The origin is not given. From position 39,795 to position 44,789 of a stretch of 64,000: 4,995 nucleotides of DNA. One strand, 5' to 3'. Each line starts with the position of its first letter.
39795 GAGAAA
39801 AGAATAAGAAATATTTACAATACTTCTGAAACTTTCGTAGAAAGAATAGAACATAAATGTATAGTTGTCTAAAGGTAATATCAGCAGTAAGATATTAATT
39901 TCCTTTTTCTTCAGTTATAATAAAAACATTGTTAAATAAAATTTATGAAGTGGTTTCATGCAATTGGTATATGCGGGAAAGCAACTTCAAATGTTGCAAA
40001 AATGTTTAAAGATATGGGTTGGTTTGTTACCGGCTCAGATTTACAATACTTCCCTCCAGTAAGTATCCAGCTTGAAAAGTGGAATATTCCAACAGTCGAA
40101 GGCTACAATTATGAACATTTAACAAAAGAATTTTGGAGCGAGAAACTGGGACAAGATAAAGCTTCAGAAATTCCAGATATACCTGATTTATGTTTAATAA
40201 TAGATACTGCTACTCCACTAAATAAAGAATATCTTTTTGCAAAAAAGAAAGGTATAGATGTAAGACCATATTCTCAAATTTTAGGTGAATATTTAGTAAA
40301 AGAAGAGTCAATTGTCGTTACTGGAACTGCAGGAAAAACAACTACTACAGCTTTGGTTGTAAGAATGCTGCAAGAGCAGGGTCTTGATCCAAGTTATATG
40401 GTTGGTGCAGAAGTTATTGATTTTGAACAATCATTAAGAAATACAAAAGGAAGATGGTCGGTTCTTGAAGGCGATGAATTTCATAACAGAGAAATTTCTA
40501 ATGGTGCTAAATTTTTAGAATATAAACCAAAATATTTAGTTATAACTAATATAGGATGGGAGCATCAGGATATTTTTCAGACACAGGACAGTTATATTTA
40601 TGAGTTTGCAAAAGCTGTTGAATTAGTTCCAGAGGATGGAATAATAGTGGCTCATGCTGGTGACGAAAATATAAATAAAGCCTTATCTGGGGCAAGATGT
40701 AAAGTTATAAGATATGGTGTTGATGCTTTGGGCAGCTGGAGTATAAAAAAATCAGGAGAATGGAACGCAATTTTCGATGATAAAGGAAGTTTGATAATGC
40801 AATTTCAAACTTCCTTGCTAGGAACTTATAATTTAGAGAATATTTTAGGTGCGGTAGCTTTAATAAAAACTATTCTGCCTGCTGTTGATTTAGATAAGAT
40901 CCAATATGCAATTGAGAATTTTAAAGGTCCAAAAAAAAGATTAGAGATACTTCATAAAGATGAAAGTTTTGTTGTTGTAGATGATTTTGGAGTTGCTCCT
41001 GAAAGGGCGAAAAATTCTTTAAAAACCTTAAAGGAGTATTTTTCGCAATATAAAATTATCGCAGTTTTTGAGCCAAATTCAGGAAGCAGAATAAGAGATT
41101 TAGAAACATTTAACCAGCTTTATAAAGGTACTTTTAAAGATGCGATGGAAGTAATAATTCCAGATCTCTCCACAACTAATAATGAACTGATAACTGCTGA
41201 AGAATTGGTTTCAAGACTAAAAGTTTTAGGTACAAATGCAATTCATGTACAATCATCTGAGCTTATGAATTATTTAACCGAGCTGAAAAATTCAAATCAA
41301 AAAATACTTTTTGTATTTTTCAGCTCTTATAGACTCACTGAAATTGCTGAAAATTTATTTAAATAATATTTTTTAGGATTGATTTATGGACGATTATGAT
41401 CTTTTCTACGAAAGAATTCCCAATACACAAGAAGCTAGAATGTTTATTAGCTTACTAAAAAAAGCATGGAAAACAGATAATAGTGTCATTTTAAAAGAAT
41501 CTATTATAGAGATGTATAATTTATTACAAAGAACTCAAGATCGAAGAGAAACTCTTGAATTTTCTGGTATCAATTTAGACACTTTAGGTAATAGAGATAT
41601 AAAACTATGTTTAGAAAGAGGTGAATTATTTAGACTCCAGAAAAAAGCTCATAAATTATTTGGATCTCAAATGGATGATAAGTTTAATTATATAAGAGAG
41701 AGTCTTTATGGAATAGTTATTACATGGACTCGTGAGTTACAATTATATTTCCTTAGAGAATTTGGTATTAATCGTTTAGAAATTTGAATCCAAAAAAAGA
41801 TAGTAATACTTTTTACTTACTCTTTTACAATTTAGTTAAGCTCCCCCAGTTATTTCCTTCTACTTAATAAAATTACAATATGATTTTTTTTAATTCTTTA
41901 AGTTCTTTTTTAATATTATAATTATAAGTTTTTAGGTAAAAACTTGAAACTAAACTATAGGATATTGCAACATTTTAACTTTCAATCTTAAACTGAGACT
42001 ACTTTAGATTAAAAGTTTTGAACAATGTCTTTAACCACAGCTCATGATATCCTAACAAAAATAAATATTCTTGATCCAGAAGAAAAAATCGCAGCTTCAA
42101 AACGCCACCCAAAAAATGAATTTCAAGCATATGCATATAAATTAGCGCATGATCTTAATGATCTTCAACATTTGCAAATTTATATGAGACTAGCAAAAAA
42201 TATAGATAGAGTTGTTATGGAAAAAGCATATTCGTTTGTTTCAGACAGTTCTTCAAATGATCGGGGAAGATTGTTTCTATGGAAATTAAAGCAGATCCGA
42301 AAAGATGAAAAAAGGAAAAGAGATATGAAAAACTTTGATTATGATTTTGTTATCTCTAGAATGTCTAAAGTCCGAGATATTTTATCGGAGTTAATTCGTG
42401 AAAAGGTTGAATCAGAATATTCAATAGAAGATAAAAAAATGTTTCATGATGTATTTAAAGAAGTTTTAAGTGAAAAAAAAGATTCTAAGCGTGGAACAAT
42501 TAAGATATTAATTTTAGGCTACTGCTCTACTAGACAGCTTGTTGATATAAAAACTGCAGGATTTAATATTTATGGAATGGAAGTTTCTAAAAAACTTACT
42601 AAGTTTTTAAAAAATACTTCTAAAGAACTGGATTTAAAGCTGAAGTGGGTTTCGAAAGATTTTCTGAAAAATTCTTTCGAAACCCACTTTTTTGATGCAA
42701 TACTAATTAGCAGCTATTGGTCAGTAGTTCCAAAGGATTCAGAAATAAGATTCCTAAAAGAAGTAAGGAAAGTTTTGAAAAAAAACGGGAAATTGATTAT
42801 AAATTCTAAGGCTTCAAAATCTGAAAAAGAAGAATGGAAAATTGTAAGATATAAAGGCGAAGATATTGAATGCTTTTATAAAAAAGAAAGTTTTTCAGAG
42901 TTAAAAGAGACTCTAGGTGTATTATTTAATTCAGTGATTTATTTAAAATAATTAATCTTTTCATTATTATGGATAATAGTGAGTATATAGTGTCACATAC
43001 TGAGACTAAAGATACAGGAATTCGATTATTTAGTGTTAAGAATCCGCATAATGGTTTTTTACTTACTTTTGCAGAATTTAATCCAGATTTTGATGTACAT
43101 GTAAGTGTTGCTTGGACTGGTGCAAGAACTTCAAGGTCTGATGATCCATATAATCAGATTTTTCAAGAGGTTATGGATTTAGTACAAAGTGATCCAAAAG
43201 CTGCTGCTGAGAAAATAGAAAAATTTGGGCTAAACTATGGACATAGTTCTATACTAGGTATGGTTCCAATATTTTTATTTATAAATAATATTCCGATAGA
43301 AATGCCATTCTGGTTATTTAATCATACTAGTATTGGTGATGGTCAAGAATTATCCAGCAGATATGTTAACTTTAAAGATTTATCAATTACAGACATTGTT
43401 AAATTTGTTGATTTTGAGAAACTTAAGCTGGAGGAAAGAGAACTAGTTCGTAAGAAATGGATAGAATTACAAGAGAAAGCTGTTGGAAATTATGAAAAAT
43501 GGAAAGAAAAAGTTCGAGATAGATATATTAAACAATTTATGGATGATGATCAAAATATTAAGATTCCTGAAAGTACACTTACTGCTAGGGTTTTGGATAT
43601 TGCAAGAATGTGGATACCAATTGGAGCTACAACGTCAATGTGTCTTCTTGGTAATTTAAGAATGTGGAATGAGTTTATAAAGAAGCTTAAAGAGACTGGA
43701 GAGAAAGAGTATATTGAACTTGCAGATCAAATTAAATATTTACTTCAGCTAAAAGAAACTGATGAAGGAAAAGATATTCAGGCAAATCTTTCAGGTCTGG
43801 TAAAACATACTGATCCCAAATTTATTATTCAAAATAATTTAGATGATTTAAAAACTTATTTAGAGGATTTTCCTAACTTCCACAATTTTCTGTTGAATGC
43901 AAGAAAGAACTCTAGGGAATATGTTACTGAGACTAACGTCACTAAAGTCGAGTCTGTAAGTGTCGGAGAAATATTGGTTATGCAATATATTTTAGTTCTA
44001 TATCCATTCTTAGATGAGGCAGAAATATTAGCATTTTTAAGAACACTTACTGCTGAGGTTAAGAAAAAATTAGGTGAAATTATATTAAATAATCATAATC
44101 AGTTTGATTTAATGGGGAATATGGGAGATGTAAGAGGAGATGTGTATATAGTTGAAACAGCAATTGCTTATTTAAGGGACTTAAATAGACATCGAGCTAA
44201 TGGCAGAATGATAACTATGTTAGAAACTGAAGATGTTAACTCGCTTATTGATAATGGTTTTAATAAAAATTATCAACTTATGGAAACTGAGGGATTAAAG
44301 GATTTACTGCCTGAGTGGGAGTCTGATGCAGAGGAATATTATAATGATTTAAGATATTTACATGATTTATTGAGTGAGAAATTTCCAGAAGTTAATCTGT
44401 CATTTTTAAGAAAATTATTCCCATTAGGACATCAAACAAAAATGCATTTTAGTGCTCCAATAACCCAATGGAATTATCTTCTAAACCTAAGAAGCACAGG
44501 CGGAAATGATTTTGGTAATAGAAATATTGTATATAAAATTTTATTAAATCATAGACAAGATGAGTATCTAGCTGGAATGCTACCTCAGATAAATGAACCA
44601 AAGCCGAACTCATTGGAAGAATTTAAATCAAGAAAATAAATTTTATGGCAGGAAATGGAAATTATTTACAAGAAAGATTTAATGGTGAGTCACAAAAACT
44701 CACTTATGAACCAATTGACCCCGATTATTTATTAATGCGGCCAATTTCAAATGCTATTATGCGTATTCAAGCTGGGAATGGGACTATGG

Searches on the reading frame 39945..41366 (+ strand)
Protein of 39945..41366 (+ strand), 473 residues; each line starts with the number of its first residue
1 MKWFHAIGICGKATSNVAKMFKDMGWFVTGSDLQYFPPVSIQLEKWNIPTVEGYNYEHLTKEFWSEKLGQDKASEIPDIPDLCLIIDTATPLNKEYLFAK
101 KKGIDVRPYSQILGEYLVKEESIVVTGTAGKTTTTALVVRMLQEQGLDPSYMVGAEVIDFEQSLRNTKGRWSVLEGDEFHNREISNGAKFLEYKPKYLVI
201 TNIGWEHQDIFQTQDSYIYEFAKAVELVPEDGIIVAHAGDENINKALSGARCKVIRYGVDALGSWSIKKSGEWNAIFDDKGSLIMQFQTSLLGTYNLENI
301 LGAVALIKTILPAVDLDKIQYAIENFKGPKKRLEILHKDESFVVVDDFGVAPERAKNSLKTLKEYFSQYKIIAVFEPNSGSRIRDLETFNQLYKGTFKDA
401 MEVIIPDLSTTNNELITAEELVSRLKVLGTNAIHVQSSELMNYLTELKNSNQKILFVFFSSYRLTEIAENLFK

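Call 9: search_protein_families(library=pfam, proteins=[window:39945-41366:+], max_evalue=0.001)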
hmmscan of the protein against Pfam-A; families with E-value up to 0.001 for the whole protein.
window:39945-41366:+ (473 aa): 3 families
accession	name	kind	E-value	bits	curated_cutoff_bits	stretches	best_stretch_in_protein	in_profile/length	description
PF08245.18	Mur_ligase_M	-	1.9e-23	83.9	24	1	125-306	1-199/200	Mur ligase middle domain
PF01225.30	Mur_ligase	-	1.4e-07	32.2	21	1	4-116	2-90/95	Mur ligase family, catalytic domain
PF02875.26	Mur_ligase_C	-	3.2e-06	28.4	28.4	1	332-439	2-105/127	Mur ligase, glutamate ligase domain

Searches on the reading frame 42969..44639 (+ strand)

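Call 41: search_protein_families(library=pfam, proteins=[window:42969-44639:+], max_evalue=0.5)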
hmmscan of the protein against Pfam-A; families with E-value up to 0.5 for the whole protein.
window:42969-44639:+ (556 aa): 3 families
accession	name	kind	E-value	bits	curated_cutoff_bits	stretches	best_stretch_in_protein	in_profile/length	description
PF02511.20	Thy1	-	4.8e-13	49.8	24.8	1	52-259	17-185/191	Thymidylate synthase complementing protein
PF21229.3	TdIF1_2nd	-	0.12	12.9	27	0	233-288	42-95/97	TdIF1, C-terminal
PF24235.1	RHG29_45_N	-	0.17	12.6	27.7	0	299-367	6-76/108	Rho GTPase-activating protein 29/45 N-terminal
